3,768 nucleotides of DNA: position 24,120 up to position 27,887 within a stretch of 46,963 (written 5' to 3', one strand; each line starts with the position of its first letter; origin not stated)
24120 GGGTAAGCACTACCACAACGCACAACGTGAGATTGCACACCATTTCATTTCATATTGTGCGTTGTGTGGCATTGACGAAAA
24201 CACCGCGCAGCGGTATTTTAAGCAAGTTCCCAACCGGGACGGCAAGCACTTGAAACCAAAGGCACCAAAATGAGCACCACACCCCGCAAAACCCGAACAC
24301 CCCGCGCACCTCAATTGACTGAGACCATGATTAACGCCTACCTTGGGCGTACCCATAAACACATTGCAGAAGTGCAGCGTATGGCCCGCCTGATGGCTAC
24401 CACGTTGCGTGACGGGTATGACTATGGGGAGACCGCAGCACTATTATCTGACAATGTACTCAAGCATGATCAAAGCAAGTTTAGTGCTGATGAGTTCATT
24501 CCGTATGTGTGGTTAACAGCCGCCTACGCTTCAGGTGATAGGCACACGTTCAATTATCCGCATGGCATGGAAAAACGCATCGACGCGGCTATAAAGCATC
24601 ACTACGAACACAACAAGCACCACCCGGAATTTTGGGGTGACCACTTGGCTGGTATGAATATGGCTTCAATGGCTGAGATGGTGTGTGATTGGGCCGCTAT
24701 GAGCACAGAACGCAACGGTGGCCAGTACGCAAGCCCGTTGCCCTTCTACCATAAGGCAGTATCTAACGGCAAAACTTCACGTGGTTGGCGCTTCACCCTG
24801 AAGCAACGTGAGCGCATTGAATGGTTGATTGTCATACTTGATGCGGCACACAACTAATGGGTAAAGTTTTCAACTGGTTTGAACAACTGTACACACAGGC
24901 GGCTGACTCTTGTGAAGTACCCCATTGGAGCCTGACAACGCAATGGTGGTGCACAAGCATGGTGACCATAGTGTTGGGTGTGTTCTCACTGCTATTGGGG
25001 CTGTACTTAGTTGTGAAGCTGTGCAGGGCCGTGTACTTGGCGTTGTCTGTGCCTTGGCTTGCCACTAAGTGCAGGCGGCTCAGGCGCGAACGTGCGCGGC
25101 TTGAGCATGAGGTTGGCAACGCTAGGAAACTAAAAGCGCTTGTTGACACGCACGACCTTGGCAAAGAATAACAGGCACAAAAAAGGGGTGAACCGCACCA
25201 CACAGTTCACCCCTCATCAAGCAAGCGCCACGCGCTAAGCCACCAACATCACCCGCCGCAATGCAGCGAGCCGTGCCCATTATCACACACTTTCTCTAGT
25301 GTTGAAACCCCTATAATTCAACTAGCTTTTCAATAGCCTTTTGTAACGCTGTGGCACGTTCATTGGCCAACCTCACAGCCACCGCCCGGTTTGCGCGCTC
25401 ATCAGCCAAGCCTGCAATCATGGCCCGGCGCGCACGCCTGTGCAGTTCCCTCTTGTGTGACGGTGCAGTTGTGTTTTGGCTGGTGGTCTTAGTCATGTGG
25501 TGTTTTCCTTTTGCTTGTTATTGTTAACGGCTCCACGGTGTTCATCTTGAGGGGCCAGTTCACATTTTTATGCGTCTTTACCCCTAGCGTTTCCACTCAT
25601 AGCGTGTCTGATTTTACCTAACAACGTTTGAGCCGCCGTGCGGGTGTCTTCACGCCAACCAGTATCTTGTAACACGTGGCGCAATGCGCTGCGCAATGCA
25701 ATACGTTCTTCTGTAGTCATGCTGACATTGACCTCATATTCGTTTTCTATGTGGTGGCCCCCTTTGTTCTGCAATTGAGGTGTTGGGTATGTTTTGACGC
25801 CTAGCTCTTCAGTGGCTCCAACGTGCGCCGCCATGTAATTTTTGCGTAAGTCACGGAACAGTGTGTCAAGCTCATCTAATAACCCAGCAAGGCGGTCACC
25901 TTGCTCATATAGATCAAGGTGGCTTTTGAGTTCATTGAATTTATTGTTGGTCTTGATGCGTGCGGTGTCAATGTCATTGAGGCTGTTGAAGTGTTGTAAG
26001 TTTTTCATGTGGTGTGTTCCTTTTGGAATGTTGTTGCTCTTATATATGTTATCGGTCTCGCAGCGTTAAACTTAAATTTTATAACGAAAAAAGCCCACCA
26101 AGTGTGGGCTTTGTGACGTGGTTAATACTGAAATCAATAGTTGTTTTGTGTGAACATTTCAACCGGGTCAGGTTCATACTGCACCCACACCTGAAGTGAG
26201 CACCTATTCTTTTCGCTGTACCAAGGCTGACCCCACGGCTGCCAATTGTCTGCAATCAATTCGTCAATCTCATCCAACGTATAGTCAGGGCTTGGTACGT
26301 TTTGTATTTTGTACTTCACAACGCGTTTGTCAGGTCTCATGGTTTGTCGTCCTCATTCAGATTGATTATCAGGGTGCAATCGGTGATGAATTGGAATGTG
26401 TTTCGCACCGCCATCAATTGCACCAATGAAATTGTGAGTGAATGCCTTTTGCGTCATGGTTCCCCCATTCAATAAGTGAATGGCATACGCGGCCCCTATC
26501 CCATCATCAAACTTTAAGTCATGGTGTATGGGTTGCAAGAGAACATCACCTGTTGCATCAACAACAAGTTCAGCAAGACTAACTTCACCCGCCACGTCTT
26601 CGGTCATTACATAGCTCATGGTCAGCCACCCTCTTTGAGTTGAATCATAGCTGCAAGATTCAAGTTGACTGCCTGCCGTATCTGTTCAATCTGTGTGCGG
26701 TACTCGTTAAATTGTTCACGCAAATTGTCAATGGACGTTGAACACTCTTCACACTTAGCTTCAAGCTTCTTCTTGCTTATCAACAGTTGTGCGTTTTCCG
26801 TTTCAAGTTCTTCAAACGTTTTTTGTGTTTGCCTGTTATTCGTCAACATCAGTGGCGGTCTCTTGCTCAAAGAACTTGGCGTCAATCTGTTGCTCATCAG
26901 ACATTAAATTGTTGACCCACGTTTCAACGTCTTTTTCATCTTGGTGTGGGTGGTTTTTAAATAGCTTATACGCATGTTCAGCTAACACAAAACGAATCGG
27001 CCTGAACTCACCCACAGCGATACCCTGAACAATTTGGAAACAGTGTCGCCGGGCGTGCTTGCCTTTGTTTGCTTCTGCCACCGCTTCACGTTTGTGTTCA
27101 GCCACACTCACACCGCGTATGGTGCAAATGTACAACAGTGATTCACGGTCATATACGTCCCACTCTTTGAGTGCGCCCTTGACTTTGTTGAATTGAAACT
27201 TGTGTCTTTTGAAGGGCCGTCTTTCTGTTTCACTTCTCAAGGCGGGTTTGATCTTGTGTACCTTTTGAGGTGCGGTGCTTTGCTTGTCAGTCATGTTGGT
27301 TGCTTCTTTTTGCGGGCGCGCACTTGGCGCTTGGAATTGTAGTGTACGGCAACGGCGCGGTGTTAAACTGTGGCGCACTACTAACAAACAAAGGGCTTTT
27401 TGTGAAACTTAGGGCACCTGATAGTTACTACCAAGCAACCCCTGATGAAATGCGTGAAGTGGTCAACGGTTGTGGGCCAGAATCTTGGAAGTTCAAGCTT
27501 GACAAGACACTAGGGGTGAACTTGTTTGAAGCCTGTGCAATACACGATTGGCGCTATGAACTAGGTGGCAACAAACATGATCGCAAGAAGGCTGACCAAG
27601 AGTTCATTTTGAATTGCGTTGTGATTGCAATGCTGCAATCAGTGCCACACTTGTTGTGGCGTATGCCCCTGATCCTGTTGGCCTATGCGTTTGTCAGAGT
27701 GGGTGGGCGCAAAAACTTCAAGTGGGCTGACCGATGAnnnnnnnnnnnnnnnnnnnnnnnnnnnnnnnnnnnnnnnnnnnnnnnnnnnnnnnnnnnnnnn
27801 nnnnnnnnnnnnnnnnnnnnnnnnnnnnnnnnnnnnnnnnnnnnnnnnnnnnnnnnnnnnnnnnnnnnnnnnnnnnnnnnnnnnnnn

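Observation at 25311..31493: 6-kb accessory island inside the replication region: PLA2-signature protein + Sec-secreted 2xFN3 protein + Cys-rich proteins + GH16 glycanase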

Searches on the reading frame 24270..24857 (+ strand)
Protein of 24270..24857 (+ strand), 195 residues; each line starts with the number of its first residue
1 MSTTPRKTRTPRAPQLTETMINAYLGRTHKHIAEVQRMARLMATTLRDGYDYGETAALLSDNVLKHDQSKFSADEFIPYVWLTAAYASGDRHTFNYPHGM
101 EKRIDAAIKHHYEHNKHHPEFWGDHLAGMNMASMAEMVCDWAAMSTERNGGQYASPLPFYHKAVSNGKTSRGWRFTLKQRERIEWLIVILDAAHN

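Call 5: search_protein_families(library=pfam, proteins=[window:24270-24857:+], max_evalue=1)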
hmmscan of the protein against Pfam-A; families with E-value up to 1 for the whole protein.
window:24270-24857:+ (195 aa): 2 families
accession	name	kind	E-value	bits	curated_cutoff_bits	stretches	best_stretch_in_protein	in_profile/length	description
PF18907.5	DUF5662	-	2.6e-30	105.5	27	1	20-155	1-128/156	Family of unknown function (DUF5662)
PF17925.6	TetR_C_20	-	0.031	15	26.5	1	11-47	20-56/107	Tetracyclin repressor-like, C-terminal domain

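Call 8: search_protein_families(library=phrogs, proteins=[window:24270-24857:+], max_evalue=0.1)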
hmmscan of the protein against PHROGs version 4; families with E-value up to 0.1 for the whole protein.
window:24270-24857:+ (195 aa): 2 families
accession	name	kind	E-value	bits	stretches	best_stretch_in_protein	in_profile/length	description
phrog_20637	-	unknown function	0.00045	21.2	1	29-147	10-126/174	-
phrog_34481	-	unknown function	0.0088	16.9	1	56-98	9-51/132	-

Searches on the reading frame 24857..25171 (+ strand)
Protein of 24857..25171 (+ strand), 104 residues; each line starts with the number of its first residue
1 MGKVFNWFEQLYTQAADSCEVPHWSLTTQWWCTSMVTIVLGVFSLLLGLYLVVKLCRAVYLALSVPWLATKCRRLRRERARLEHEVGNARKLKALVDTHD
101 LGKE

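Call 5: search_protein_families(library=pfam, proteins=[window:24857-25171:+], max_evalue=1)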
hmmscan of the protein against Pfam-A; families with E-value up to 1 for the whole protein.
window:24857-25171:+ (104 aa): 1 family
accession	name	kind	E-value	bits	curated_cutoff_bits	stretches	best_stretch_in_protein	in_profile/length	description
PF07219.19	HemY_N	-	0.055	14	31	1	33-81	14-59/107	HemY protein N-terminus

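Call 8: search_protein_families(library=phrogs, proteins=[window:24857-25171:+], max_evalue=0.1)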
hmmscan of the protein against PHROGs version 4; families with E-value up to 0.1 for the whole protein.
window:24857-25171:+ (104 aa): 1 family
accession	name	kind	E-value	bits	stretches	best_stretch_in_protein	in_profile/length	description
phrog_32825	-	unknown function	0.053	14.5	1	34-59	7-31/42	-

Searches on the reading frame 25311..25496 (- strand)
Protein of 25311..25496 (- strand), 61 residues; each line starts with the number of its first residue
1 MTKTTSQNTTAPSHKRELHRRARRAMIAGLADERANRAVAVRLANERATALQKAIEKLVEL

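Call 4: search_protein_families(library=pfam, proteins=[window:25311-25496:-], max_evalue=1)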
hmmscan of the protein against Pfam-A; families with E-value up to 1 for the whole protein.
window:25311-25496:- (61 aa): 2 families
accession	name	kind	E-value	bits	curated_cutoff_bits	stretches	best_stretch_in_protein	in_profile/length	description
PF00691.25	OmpA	-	0.017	15.9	27.2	1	15-56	21-65/98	OmpA family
PF19812.4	DUF6295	-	0.21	12.3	25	1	34-60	53-79/87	Family of unknown function (DUF6295)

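Call 7: search_protein_families(library=phrogs, proteins=[window:25311-25496:-], max_evalue=0.1)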
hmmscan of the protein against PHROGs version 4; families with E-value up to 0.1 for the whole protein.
window:25311-25496:- (61 aa): 0 families

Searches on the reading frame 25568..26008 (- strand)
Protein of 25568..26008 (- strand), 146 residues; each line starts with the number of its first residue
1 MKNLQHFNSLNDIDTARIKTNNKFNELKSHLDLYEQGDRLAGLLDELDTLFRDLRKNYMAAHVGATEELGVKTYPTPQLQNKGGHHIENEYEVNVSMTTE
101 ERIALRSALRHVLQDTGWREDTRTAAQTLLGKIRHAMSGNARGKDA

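Call 4: search_protein_families(library=pfam, proteins=[window:25568-26008:-], max_evalue=1)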
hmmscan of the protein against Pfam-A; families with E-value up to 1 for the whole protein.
window:25568-26008:- (146 aa): 1 family
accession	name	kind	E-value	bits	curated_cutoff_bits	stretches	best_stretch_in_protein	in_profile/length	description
PF10163.14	EnY2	-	0.028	15.2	27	1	99-131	11-43/83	Transcription factor e(y)2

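Call 7: search_protein_families(library=phrogs, proteins=[window:25568-26008:-], max_evalue=0.1)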
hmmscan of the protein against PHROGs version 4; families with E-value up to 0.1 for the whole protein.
window:25568-26008:- (146 aa): 0 families

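Call 61: search_protein_families(library=ncbifam, proteins=[window:25568-26008:-], max_evalue=0.1)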
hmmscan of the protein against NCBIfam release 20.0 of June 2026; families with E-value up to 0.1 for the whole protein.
window:25568-26008:- (146 aa): 1 family
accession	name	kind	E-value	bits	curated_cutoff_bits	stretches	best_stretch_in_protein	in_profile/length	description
NF006850.0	PRK09358.1-6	equivalog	0.059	12.2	419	1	15-61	42-84/334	adenosine deaminase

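Call 97: search_protein_families(library=padloc, proteins=[window:25568-26008:-], max_evalue=0.01)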
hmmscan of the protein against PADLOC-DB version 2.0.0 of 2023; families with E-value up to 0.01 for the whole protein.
window:25568-26008:- (146 aa): 0 families

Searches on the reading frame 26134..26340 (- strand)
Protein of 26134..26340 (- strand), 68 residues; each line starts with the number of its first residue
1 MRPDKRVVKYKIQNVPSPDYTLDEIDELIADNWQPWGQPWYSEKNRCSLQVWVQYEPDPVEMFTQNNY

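Call 4: search_protein_families(library=pfam, proteins=[window:26134-26340:-], max_evalue=1)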
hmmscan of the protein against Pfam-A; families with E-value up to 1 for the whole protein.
window:26134-26340:- (68 aa): 0 families

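Call 7: search_protein_families(library=phrogs, proteins=[window:26134-26340:-], max_evalue=0.1)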
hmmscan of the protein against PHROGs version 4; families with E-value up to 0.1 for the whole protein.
window:26134-26340:- (68 aa): 1 family
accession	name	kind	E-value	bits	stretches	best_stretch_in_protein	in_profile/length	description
phrog_317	-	lysis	0.047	13.8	1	10-50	282-322/492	endolysin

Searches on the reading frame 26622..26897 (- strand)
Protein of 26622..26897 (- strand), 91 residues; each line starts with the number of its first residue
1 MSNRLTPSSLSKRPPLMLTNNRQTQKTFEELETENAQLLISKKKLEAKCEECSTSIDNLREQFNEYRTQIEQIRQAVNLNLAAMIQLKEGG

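Call 4: search_protein_families(library=pfam, proteins=[window:26622-26897:-], max_evalue=1)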
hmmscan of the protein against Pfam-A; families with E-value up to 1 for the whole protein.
window:26622-26897:- (91 aa): 26 families (the best 25 are shown)
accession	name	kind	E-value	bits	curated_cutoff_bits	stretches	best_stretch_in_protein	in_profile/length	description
PF05377.16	FlaC_arch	-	0.0004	21.2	27.8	1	43-78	3-38/55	Flagella accessory protein C (FlaC)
PF20492.3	ERM_helical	-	0.006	17.1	40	1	21-88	43-110/120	Ezrin/radixin/moesin, alpha-helical domain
PF11559.13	ADIP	-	0.0061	17.1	34.3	1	21-78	75-132/151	Afadin- and alpha -actinin-Binding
PF05911.16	FPP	-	0.0085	14.8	40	1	8-78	674-744/871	Filament-like plant protein, long coiled-coil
PF11068.13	YlqD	-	0.012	16.4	27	1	22-90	23-92/131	YlqD protein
PF06320.18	GCN5L1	-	0.016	15.9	23.9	1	16-77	23-84/114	GCN5-like protein 1 (GCN5L1)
PF06009.19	Laminin_II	-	0.016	15.7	33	1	29-87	62-123/138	Laminin Domain II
PF11932.13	DUF3450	-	0.031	14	32.6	1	22-76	33-97/241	Protein of unknown function (DUF3450)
PF24319.2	DUF7491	-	0.035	14.8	30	1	22-63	45-86/90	Coiled-coil region of unknown function (DUF7491)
PF01155.25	HypA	-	0.036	14.5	28.9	1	31-58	55-82/112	Hydrogenase/urease nickel incorporation, metallochaperone, hypA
PF09476.15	Pilus_CpaD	-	0.041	14.1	31.1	1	32-86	120-172/200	Pilus biogenesis CpaD protein (pilus_cpaD)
PF10545.15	MADF_DNA_bdg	-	0.045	14.6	22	1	33-71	25-64/84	Alcohol dehydrogenase transcription factor Myb/SANT-like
PF07889.17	DUF1664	-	0.058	13.9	34.6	1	30-78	56-104/124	Protein of unknown function (DUF1664)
PF08581.15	Tup_N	-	0.079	13.7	28.7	1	26-76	11-61/77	Tup N-terminal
PF10127.15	RlaP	-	0.08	13.1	23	1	12-78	169-237/249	RNA repair pathway DNA polymerase beta family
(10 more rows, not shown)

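Call 7: search_protein_families(library=phrogs, proteins=[window:26622-26897:-], max_evalue=0.1)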
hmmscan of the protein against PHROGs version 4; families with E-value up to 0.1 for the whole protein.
window:26622-26897:- (91 aa): 12 families
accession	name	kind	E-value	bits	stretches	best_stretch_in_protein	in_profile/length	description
phrog_2658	-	other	0.013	16.7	1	23-78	63-118/126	hol-like chemotaxis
phrog_20934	-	unknown function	0.039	15.1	1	37-76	12-51/76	-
phrog_3567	-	unknown function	0.042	14.7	1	21-80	46-108/159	-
phrog_739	-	lysis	0.045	15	1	26-77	27-78/122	Rz-like spanin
phrog_3335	-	unknown function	0.046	14.8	1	31-62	20-51/56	-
phrog_233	-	head and packaging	0.055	15.1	1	20-81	42-92/161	head scaffolding protein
phrog_4865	-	unknown function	0.062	14.6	1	19-58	22-61/109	-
phrog_1722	-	tail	0.071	13.2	1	6-79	272-345/410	tail protein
phrog_8369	-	other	0.073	14.1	0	46-77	57-80/192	hol-like chemotaxis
phrog_17725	-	unknown function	0.079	12.8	1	28-77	164-213/317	-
phrog_1397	-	unknown function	0.082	14.2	0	19-75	28-75/116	-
phrog_12015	-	unknown function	0.084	13.5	1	23-81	102-160/165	-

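Call 97: search_protein_families(library=padloc, proteins=[window:26622-26897:-], max_evalue=0.01)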
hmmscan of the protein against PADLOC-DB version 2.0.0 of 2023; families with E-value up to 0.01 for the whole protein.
window:26622-26897:- (91 aa): 4 families
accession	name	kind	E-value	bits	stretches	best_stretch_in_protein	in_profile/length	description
PDLC00519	JetC1|JetC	-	0.0013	15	1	21-83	408-470/1097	DUF3584 domain; MukB-like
PDLC04886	PDC-S06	-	0.002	15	1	21-78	401-458/727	-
PDLC03812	RTasRmuC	-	0.0065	13.1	1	7-78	34-105/439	DRT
PDLC02714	PbeC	-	0.0077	13.1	1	24-76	423-475/651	PbeC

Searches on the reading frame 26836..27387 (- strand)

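Call 4: search_protein_families(library=pfam, proteins=[window:26836-27387:-], max_evalue=1)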
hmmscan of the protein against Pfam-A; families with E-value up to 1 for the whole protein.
window:26836-27387:- (183 aa): 1 family
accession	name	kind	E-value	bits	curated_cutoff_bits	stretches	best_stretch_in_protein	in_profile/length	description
PF04751.20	DarP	-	0.075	13.4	26.3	1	93-181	33-122/153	Dual-action ribosomal maturation protein DarP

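Call 7: search_protein_families(library=phrogs, proteins=[window:26836-27387:-], max_evalue=0.1)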
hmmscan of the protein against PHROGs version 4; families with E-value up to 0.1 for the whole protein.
window:26836-27387:- (183 aa): 1 family
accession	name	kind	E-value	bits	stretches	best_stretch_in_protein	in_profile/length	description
phrog_1344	-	unknown function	0.053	14.5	0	10-68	17-75/79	-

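Call 61: search_protein_families(library=ncbifam, proteins=[window:26836-27297:-], max_evalue=0.1)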
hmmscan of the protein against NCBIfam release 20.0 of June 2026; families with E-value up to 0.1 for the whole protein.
window:26836-27297:- (153 aa): 1 family
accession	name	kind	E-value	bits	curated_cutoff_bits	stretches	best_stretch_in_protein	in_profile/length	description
NF003593.1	PRK05255.1-1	equivalog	0.027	14.5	70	1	63-151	30-120/155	ribosome biogenesis factor YjgA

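Call 97: search_protein_families(library=padloc, proteins=[window:26836-27297:-], max_evalue=0.01)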
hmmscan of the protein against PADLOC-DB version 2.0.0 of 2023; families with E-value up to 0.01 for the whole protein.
window:26836-27297:- (153 aa): 0 families

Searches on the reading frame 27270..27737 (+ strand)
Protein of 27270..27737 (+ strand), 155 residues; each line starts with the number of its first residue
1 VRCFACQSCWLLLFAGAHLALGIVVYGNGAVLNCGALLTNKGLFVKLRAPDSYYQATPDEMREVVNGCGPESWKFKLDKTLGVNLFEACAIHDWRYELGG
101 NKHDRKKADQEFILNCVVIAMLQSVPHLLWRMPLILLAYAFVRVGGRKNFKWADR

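Call 4: search_protein_families(library=pfam, proteins=[window:27270-27737:+], max_evalue=1)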
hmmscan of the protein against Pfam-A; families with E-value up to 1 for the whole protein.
window:27270-27737:+ (155 aa): 1 family
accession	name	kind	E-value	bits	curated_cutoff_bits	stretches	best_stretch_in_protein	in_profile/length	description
PF07087.16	DUF1353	-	0.12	12.5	22.5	1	87-112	46-70/91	Protein of unknown function (DUF1353)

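Call 7: search_protein_families(library=phrogs, proteins=[window:27270-27737:+], max_evalue=0.1)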
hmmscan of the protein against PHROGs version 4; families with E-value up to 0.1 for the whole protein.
window:27270-27737:+ (155 aa): 2 families
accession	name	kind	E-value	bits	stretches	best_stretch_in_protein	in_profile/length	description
phrog_6098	-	unknown function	0.0054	18.1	1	85-150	17-71/78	-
phrog_1158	-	tail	0.019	15.6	1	85-117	70-107/205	tail assembly chaperone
